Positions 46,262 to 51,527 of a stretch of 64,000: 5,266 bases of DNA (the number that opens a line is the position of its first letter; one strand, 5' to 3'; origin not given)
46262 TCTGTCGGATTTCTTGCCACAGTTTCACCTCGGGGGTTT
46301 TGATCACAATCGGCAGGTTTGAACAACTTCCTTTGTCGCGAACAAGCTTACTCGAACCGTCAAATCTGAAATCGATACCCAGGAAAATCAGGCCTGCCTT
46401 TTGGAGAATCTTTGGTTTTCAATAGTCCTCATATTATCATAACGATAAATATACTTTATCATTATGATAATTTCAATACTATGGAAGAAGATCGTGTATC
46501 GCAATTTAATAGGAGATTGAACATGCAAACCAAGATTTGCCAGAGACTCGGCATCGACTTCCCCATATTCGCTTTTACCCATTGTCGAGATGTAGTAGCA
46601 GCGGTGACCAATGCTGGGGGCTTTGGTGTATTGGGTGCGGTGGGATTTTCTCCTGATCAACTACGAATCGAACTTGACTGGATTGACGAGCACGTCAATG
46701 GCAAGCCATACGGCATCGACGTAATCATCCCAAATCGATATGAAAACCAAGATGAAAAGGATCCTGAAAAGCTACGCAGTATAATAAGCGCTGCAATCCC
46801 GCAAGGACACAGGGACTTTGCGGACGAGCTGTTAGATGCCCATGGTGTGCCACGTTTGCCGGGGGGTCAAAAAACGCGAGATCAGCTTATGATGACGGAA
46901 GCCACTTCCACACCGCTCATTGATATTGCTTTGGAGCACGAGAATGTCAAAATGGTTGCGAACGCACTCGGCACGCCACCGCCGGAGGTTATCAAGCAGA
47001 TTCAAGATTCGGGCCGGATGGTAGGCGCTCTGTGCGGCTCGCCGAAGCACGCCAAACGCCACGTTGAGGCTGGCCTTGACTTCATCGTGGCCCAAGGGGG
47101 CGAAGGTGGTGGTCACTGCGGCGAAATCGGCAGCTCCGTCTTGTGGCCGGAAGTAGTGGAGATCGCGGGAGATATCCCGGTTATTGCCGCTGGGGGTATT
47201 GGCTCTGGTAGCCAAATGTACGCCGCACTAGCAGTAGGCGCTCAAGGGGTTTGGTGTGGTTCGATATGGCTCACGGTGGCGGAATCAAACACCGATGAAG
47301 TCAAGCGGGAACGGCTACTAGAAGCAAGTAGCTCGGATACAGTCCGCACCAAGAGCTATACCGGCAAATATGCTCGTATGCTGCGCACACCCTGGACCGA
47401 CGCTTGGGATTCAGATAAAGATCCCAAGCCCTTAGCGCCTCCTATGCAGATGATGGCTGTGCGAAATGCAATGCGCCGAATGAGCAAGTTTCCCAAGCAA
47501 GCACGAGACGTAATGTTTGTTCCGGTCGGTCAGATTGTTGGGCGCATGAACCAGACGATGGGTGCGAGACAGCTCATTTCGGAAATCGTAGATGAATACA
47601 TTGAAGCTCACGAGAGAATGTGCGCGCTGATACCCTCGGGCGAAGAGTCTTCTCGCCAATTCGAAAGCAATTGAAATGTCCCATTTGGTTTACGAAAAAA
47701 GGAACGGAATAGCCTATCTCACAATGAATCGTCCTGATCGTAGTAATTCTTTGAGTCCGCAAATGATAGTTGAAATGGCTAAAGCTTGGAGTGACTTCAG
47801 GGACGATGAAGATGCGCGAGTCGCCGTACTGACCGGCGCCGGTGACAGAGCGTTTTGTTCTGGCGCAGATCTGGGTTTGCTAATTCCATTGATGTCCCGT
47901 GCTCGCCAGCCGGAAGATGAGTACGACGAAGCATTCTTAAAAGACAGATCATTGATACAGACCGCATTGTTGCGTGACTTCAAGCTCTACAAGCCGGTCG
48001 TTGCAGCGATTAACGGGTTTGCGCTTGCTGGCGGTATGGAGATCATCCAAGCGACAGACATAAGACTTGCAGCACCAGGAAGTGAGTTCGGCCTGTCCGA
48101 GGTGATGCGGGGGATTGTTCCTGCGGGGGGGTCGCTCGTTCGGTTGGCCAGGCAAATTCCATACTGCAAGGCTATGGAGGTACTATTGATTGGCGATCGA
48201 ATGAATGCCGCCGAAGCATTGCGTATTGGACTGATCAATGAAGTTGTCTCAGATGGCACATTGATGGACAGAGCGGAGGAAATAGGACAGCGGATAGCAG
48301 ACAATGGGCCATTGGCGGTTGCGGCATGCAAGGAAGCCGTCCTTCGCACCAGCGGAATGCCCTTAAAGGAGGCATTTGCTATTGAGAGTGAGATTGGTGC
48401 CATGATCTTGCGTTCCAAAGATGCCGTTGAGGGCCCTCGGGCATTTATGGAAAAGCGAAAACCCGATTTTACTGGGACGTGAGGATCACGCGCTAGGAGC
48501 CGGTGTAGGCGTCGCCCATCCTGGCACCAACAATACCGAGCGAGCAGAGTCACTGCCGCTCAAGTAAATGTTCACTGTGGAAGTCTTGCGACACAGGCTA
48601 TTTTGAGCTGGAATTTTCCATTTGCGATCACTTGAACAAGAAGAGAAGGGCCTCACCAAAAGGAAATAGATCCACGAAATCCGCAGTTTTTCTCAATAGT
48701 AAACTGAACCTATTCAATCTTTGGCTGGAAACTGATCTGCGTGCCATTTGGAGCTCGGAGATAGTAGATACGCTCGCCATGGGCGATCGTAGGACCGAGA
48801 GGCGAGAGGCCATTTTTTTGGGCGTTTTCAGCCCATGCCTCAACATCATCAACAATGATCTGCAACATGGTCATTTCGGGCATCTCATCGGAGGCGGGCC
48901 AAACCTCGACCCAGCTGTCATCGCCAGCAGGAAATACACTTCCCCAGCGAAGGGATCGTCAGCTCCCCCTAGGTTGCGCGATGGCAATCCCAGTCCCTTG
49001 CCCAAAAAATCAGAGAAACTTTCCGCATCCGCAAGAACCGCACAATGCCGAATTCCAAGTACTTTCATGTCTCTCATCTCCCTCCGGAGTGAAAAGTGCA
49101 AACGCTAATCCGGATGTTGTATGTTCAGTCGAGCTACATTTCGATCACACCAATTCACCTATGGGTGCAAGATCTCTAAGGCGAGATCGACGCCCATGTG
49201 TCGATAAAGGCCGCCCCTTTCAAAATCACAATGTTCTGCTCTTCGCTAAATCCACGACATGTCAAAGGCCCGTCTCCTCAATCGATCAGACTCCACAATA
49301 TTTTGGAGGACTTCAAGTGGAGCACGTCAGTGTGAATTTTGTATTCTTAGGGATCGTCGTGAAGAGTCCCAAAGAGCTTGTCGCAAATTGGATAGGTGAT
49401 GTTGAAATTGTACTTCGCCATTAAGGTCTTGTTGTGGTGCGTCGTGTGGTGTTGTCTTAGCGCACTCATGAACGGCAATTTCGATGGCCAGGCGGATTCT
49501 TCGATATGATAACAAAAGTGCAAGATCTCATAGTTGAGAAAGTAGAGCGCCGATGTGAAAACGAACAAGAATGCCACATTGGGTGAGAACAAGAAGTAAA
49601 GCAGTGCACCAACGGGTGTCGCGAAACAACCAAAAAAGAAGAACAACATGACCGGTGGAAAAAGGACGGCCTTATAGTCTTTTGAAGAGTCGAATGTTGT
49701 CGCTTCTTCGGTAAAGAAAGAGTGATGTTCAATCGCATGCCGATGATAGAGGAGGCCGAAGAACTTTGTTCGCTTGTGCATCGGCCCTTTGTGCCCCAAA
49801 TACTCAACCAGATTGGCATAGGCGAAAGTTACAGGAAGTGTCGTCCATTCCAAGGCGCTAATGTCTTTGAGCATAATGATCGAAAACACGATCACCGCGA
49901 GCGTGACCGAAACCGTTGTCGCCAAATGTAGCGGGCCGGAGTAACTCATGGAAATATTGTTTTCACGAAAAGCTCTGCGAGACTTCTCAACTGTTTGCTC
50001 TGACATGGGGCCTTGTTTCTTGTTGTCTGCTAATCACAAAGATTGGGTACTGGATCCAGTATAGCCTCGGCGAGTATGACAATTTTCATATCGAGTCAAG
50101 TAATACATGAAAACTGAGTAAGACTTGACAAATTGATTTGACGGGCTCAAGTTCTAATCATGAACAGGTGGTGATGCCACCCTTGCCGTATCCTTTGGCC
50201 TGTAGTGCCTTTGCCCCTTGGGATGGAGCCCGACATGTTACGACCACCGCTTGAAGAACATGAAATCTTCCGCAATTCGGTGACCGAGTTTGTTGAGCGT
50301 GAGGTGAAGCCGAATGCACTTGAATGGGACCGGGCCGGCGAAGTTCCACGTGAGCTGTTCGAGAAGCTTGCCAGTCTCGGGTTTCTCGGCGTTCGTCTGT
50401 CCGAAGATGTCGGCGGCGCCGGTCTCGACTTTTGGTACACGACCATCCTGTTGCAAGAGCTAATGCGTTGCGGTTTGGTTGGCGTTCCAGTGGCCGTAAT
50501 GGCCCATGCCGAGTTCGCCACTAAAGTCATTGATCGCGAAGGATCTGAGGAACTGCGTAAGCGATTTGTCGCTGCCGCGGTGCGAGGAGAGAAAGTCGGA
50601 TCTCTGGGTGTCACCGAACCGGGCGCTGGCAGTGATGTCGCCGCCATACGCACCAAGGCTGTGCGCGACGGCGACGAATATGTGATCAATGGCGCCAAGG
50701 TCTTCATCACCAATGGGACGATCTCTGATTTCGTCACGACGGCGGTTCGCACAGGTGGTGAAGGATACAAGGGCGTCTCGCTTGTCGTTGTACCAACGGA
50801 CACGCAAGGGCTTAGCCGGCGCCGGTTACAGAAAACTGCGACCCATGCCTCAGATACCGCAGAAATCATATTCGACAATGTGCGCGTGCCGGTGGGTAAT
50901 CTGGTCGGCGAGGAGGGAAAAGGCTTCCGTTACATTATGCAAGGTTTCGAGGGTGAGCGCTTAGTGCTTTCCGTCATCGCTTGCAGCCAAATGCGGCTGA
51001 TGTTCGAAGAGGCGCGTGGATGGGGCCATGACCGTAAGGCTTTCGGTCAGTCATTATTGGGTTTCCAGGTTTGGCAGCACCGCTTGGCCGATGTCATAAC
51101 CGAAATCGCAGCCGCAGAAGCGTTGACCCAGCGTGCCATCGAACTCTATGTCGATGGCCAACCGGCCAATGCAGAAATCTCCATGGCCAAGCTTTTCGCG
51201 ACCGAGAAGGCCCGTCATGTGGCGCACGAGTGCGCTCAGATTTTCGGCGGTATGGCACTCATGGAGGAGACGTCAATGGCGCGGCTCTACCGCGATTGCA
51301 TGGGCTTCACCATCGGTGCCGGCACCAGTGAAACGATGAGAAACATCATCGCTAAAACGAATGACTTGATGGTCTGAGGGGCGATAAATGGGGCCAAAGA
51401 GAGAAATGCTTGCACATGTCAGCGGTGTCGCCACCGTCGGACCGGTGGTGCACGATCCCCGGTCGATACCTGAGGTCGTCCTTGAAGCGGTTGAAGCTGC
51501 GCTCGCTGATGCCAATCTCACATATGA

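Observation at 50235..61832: Fourteen-gene, translationally coupled CoA-thioester operon that I cannot map to a textbook pathway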

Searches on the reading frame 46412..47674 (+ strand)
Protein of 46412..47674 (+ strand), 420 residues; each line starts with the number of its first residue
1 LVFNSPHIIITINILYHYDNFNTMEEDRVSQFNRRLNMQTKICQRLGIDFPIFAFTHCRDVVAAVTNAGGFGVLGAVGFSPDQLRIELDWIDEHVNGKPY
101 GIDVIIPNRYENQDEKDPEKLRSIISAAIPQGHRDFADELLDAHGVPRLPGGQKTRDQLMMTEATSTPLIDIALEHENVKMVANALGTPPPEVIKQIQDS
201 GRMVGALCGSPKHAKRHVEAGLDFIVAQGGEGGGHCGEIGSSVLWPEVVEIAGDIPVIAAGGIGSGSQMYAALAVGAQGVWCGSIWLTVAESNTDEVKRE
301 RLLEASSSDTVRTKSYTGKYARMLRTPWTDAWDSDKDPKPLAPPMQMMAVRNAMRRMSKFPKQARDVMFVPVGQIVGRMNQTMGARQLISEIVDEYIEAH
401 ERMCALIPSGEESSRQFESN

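Call 5: search_protein_families(library=pfam, proteins=[window:46412-47674:+])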
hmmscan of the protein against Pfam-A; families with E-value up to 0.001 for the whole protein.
window:46412-47674:+ (420 aa): 3 families
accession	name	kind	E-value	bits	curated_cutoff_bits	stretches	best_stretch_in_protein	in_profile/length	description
PF03060.21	NMO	-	3.5e-46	158.6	28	1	59-394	25-330/331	Nitronate monooxygenase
PF01070.24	FMN_dh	-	1.7e-07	31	24.9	1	209-288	227-307/350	FMN-dependent dehydrogenase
PF00478.31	IMPDH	-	9.1e-06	25.3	25.6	1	253-298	206-251/345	IMP dehydrogenase / GMP reductase domain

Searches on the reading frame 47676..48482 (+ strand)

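Call 5: search_protein_families(library=pfam, proteins=[window:47676-48482:+])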
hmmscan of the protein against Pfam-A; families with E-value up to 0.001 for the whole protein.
window:47676-48482:+ (268 aa): 2 families
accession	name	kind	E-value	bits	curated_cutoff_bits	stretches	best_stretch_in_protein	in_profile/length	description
PF00378.25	ECH_1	-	1.9e-62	211.3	27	1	7-267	1-250/251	Enoyl-CoA hydratase/isomerase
PF16113.10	ECH_2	-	9.9e-32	111.2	27.2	1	13-199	2-180/335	Enoyl-CoA hydratase/isomerase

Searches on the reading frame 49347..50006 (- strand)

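Call 5: search_protein_families(library=pfam, proteins=[window:49347-50006:-])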
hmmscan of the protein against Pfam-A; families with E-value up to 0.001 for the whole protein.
window:49347-50006:- (219 aa): 1 family
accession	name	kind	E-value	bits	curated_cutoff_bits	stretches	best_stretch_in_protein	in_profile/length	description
PF04116.19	FA_hydroxylase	-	2.9e-10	41.1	31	1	59-214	3-132/132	Fatty acid hydroxylase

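Call 37: search_protein_families(library=ncbifam, proteins=[window:49347-50006:-], max_evalue=1e-8)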
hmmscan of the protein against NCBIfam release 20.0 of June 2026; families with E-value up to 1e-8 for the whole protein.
window:49347-50006:- (219 aa): 0 families

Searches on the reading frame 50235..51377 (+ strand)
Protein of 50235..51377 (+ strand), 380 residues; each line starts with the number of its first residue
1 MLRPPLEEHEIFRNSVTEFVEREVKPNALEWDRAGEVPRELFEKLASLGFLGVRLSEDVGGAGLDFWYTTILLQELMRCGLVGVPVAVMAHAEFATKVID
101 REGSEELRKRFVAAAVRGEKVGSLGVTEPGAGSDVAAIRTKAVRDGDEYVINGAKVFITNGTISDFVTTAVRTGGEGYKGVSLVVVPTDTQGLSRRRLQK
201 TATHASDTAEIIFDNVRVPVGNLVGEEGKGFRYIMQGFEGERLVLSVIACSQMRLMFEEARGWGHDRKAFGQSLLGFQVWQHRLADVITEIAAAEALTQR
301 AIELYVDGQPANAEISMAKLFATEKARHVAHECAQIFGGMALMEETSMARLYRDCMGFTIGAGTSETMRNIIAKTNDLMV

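Call 4: search_protein_families(library=pfam, proteins=[window:50235-51377:+])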
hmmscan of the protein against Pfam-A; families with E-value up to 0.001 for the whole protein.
window:50235-51377:+ (380 aa): 4 families
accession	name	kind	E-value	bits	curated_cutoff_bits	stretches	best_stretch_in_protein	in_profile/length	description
PF00441.29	Acyl-CoA_dh_1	-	8.4e-43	146.5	22.4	1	228-374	1-147/150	Acyl-CoA dehydrogenase, C-terminal domain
PF02771.21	Acyl-CoA_dh_N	-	7.1e-30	104.1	22.9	1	7-119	2-113/113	Acyl-CoA dehydrogenase, N-terminal domain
PF02770.24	Acyl-CoA_dh_M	-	1.1e-24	86.9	33.3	1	124-216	2-97/97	Acyl-CoA dehydrogenase, middle domain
PF08028.16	Acyl-CoA_dh_2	-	8.7e-13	49.1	22.7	1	257-355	15-123/134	Acyl-CoA dehydrogenase, C-terminal domain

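Call 10: search_protein_families(library=ncbifam, proteins=[window:50235-51377:+], max_evalue=0.00001)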
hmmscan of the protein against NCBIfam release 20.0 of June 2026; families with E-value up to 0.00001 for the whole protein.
window:50235-51377:+ (380 aa): 20 families
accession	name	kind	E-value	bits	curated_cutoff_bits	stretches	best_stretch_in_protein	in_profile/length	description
NF042972.1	AcrlCoAredClosAcrC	equivalog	5.6e-83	278.7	640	1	7-374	7-374/378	acryloyl-CoA reductase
TIGR03207.1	cyc_hxne_CoA_dh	equivalog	3.1e-67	226.9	575.35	1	13-375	9-370/372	cyclohexanecarboxyl-CoA dehydrogenase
NF043006.1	CyhCrbnylCoADH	equivalog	3.6e-67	227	650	1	7-374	6-373/380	cyclohexane-1-carbonyl-CoA dehydrogenase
NF045552.1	GlutCoADH_Des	equivalog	1.5e-62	212.1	470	1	7-374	7-377/387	glutaryl-CoA dehydrogenase Acd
NF042439.1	SulpropCoADesulf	equivalog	1.1e-55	188.9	600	1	15-374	3-368/379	3-sulfinopropanoyl-CoA desulfinase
NF008997.0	PRK12341.1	equivalog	2.8e-55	187.9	537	1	7-372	7-372/382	acyl-CoA dehydrogenase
NF045652.1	ProlPCPDhRedW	equivalog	7.8e-55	186.2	650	1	9-375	4-372/376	L-prolyl-[peptidyl-carrier protein] dehydrogenase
NF053553.1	prodigi_MBC_PigA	equivalog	1.4e-54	185.7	500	1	12-375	12-378/381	prodigiosin MBC biosynthesis dehydrogenase PigA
NF058590.1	AcCoDHFadEBacil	equivalog_domain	4.2e-51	174.2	600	2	7-304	23-319/586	acyl-CoA dehydrogenase FadE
NF002885.1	PRK03354.1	equivalog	2.3e-44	152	540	1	7-369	7-366/378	crotonobetainyl-CoA dehydrogenase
NF052270.1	Staph_DH_FadE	equivalog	5.3e-31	107.7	600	1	14-372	30-389/400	acyl-CoA dehydrogenase FadE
NF037942.1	ac_ACP_DH_MbtN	equivalog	2.6e-29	102.2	700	1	10-374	3-363/376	mycobactin biosynthesis acyl-ACP dehydrogenase MbtN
TIGR03204.1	pimC_large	equivalog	8e-29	100.7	623.85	1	48-300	52-300/395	pimeloyl-CoA dehydrogenase large subunit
TIGR03203.1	pimD_small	equivalog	6.5e-24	84.7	652.7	1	35-352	36-352/378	pimeloyl-CoA dehydrogenase small subunit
NF007000.1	PRK09463.1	subfamily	3.8e-20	71.8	600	1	34-353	71-411/726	acyl-CoA dehydrogenase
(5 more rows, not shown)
